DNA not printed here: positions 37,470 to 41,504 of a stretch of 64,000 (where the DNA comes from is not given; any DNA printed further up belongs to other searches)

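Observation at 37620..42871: AT-rich two-gene cassette: flagellin plus a 1244-aa TPR-GT41-FkbM-FkbM fusion enzyme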

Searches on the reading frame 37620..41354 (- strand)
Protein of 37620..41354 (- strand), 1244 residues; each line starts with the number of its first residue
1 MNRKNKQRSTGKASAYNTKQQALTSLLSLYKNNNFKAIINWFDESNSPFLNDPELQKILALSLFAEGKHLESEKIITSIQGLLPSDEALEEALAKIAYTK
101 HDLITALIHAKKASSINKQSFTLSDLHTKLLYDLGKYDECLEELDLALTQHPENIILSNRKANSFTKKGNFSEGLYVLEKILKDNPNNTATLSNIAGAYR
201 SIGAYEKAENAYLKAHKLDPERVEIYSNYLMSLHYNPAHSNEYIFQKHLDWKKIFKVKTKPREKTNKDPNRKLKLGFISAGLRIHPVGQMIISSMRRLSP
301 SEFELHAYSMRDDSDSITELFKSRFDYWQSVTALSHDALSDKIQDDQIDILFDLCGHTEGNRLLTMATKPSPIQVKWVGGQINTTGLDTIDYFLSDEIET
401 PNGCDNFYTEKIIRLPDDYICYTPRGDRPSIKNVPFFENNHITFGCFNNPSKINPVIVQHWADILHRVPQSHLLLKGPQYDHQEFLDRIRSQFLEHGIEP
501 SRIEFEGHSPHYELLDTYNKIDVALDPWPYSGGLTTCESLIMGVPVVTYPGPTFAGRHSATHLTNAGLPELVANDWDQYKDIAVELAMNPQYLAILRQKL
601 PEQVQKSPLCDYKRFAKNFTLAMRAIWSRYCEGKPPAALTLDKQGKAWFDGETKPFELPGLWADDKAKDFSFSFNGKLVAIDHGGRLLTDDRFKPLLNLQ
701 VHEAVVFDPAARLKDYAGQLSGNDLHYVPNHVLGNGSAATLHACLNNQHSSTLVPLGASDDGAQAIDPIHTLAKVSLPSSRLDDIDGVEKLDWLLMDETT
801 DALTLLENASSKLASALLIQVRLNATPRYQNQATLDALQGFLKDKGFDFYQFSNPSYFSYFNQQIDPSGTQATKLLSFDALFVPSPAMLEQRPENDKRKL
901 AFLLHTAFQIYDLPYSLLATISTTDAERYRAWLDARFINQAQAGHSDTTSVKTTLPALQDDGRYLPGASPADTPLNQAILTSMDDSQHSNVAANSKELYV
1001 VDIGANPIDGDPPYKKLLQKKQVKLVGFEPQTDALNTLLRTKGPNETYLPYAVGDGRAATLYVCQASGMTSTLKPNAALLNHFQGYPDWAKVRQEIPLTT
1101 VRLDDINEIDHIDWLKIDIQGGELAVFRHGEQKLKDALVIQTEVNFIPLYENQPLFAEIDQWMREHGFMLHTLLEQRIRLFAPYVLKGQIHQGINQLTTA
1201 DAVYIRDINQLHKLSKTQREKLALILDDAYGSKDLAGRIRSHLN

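Call 6: search_protein_families(library=pfam, proteins=[window:37620-41354:-], max_evalue=0.01)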
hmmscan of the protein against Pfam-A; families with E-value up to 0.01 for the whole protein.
window:37620-41354:- (1244 aa): 14 families
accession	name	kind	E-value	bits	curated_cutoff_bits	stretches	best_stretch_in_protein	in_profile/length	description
PF13844.12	Glyco_transf_41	-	2.9e-45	155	25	2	439-618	366-542/543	Glycosyl transferase family 41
PF05050.19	Methyltransf_21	-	5.2e-23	82.5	22.7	1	1002-1168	1-171/173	Methyltransferase FkbM domain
PF13428.12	TPR_14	-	1.4e-09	38.1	23.5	0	196-229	8-41/44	Tetratricopeptide repeat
PF07719.23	TPR_2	-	3.5e-08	33.4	27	1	192-221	4-33/34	Tetratricopeptide repeat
PF13414.12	TPR_11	-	1e-07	32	26.8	1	198-228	3-33/42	TPR repeat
PF00515.34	TPR_1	-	1.5e-07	31.4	27.8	1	191-221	3-33/34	Tetratricopeptide repeat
PF14559.12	TPR_19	-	3.3e-06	27.8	25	1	168-220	4-56/68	Tetratricopeptide repeat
PF13424.12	TPR_12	-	8.9e-05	23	30.1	1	175-219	30-75/77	Tetratricopeptide repeat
PF12895.13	ANAPC3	-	0.00013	22.7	27.2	0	147-214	18-81/82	Anaphase-promoting complex, cyclosome, subunit 3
PF13181.12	TPR_8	-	0.00057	20.3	25.7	0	193-221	5-33/34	Tetratricopeptide repeat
PF13176.12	TPR_7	-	0.001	19.4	27.9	1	191-223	1-35/36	Tetratricopeptide repeat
PF13692.12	Glyco_trans_1_4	-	0.0012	19.6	27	1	452-551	15-108/142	Glycosyl transferases group 1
PF13432.12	TPR_16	-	0.0022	18.8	32.7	0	161-220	3-62/65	Tetratricopeptide repeat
PF25064.1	ARM_TT21_5th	-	0.0051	17.6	27.8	0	166-232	12-79/117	TT21 fifth ARM repeats domain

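Call 7: search_protein_families(library=ncbifam, proteins=[window:37620-41354:-], max_evalue=0.01)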
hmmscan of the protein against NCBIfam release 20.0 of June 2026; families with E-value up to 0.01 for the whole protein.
window:37620-41354:- (1244 aa): 12 families
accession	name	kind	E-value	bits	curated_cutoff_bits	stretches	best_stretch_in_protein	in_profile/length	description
TIGR01444.1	fkbM_fam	subfamily_domain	8.3e-11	42.5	37.7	1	1000-1136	2-133/143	FkbM family methyltransferase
NF049992.1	NGTferase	equivalog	4.7e-10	38.7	1000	1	367-602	354-586/614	UDP-glucose:protein N-beta-glucosyltransferase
TIGR02917.1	PEP_TPR_lipo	equivalog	1.8e-09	36.1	312.2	1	53-225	669-839/899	XrtA/PEP-CTERM system TPR-repeat protein PrsT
NF040959.1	MamA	equivalog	3.9e-08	33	200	1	133-231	83-181/204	magnetosome protein MamA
NF033758.1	gliding_GltE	equivalog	6.8e-06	25.3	225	1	177-235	278-336/411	adventurous gliding motility TPR repeat lipoprotein GltE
TIGR02521.1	type_IV_pilW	equivalog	3.2e-05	23.6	154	1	162-229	38-105/234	type IV pilus biogenesis/stability protein PilW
NF052400.1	M48_BAM_BepA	equivalog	0.0003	19.7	570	1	98-211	320-431/483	beta-barrel assembly-enhancing protease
NF033920.0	C39_PA2778_fam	equivalog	0.0011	18.5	150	1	134-220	169-255/255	PA2778 family cysteine peptidase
NF047507.1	TPR_BatC_Lepto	exception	0.0018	17.8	175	1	131-237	34-143/214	TPR repeat-containing protein BatC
TIGR03939.1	PGA_TPR_OMP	equivalog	0.0035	15.6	366.65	0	168-224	66-121/800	poly-beta-1,6 N-acetyl-D-glucosamine export porin PgaA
NF047371.1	FlcA_CTERM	equivalog_domain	0.0053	15.3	300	0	161-218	319-376/646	periplasmic flagellar collar protein FlcA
NF053607.1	CHU_0125_OmpA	equivalog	0.0066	15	620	0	159-233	23-97/639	CHU_0125 family OmpA-like outer membrane integrity protein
